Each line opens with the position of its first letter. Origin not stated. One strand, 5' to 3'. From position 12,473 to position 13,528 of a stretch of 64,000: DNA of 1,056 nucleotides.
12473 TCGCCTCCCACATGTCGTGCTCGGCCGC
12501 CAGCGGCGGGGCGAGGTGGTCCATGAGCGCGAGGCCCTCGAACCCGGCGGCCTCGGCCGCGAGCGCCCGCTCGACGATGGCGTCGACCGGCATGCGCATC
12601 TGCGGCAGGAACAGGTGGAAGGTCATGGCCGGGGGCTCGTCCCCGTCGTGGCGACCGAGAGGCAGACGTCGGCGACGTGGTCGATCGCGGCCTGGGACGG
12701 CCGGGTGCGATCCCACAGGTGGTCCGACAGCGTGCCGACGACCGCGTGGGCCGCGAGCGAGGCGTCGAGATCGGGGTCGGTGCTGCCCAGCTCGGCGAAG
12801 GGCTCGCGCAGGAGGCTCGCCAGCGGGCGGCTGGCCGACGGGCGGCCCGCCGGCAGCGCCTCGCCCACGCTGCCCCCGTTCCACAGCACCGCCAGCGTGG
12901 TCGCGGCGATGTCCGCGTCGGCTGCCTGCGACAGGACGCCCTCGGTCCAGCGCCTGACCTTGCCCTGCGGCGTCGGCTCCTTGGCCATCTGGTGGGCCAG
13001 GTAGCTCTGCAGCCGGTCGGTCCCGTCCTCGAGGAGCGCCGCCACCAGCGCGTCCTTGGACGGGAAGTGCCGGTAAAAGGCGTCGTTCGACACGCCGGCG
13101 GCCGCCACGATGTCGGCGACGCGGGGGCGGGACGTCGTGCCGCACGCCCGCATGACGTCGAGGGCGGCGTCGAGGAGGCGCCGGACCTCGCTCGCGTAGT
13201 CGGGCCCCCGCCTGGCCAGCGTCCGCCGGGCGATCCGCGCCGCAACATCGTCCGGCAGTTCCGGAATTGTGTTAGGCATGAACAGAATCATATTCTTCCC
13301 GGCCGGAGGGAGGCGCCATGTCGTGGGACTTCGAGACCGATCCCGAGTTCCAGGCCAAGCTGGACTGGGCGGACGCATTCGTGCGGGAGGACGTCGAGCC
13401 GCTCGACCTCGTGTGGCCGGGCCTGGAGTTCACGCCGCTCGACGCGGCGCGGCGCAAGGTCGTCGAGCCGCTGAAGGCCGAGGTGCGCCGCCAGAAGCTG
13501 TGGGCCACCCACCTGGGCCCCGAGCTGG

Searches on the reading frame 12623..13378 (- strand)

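Call 25: search_protein_families(library=pfam, proteins=[window:12623-13378:-], max_evalue=0.01)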
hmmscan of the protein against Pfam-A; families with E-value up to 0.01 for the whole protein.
window:12623-13378:- (251 aa): 1 family
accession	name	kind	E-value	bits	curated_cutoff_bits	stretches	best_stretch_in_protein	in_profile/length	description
PF00440.29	TetR_N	-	3e-10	40.2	24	1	69-115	2-47/47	Bacterial regulatory proteins, tetR family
